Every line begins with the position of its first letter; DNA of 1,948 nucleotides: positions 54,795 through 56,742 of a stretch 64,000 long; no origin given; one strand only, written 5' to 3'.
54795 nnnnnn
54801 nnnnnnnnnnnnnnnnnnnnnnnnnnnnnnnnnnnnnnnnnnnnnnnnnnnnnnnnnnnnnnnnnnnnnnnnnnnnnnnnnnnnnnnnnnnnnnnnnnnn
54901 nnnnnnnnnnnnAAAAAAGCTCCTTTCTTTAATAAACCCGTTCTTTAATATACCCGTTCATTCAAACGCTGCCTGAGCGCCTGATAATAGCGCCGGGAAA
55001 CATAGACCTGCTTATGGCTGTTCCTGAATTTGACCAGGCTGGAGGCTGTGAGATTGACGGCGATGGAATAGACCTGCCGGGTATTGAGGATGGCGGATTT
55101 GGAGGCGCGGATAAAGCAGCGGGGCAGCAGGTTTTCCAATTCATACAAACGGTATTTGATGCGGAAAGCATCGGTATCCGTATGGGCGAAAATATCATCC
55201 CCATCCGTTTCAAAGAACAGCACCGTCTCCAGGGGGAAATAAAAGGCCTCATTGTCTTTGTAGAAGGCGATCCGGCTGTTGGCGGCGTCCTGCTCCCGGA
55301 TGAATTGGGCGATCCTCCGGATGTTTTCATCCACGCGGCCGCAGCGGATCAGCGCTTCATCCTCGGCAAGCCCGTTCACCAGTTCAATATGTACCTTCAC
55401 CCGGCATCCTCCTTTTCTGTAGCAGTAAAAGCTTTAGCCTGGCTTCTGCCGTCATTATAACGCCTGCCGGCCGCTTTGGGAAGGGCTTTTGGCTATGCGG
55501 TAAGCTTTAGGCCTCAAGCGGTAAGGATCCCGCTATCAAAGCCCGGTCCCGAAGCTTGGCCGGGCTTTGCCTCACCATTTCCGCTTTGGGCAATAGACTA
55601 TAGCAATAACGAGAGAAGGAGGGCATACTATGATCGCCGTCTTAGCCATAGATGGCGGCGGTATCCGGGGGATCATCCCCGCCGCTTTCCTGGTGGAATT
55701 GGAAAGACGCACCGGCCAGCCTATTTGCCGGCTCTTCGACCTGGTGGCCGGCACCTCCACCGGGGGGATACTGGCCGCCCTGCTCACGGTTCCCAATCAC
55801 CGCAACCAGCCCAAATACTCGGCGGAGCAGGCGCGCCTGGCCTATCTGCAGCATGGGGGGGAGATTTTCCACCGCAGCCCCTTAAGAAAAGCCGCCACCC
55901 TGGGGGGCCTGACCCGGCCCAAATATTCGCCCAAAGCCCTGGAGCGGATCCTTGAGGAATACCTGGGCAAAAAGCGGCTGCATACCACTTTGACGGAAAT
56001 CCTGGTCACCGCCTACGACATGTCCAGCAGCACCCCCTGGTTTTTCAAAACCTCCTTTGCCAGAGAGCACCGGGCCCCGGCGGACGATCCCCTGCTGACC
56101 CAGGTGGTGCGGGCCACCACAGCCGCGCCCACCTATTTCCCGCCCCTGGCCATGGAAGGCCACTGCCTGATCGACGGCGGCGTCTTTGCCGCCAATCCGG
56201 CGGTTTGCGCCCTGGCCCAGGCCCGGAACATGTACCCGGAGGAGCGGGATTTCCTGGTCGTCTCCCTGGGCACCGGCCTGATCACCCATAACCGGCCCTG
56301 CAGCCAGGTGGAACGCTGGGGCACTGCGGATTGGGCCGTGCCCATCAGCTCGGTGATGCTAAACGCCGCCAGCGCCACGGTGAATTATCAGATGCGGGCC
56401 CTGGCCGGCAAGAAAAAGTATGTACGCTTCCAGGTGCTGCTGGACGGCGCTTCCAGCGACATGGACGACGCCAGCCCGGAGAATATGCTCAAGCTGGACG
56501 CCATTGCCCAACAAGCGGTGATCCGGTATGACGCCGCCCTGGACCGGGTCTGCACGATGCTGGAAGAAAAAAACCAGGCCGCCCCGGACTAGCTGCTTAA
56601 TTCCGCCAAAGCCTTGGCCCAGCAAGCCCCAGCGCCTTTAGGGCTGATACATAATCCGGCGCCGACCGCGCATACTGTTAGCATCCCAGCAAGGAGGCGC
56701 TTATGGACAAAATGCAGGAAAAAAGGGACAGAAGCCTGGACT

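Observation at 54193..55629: LytTR regulatory system (stand-alone LytTR plus LiaF-like membrane protein) with phased direct repeats in the divergent intergenic region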

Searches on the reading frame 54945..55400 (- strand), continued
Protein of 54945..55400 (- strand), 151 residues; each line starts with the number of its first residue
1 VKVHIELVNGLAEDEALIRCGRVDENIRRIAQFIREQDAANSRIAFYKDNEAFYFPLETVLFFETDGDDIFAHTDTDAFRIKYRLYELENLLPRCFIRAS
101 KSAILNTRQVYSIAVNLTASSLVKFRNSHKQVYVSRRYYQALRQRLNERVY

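Call 55: list_cluster_members(proteins=[P0001, P0121])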
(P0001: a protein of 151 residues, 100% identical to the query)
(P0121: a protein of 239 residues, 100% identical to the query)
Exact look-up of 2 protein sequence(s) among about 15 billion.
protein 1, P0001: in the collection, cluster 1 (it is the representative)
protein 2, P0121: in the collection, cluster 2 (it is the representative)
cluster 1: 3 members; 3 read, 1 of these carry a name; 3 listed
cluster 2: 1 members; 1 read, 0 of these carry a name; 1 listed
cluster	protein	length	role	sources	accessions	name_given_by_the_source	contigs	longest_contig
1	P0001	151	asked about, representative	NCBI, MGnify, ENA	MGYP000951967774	CR=1 FL=1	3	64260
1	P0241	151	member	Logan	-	-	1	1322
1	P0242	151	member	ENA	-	-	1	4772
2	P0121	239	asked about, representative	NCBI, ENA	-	-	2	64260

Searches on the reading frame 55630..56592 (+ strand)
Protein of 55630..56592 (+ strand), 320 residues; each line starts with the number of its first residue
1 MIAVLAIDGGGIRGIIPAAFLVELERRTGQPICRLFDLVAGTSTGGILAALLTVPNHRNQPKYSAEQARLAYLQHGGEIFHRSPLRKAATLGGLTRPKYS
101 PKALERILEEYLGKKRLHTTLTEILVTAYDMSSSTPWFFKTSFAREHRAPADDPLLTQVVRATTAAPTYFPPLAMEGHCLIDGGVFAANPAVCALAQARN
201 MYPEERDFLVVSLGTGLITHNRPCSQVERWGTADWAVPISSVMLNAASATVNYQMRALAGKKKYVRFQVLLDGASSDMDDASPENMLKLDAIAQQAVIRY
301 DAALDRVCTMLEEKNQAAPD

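Call 3: search_protein_families(library=pfam, proteins=[window:55630-56592:+], max_evalue=0.01)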
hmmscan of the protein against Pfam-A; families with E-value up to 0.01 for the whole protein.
window:55630-56592:+ (320 aa): 1 family
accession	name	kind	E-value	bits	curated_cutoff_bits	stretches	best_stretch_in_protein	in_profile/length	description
PF01734.28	Patatin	-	3.2e-26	93.2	27.7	1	5-191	1-187/191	Patatin-like phospholipase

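Call 4: search_protein_families(library=ncbifam, proteins=[window:55630-56592:+], max_evalue=0.01)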
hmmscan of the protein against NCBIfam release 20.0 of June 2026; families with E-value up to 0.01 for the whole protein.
window:55630-56592:+ (320 aa): 2 families
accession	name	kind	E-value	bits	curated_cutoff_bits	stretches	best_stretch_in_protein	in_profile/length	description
NF041079.1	CBASS_lipase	equivalog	1.2e-54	185.7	200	1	3-301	2-296/317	CBASS cGAMP-activated phospholipase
NF053870.1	DS2_1_antiphage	equivalog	2.9e-23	82.6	400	1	4-297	2-285/299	anti-phage phospholipase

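Call 39: search_protein_families(library=padloc, proteins=[window:55630-56592:+], max_evalue=0.001)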
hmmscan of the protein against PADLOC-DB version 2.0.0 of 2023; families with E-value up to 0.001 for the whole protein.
window:55630-56592:+ (320 aa): 4 families
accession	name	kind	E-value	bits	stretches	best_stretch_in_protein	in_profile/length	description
PDLC00757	Effector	-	1.2e-66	223.4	1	3-298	11-302/331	Phospholipase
PDLC00758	Effector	-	7.5e-64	214.1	1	3-314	7-322/331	Phospholipase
PDLC00756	Effector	-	4.8e-30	102.8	1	65-293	9-241/280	Phospholipase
PDLC00755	Effector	-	1.2e-22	78.5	1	2-296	11-295/311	Phospholipase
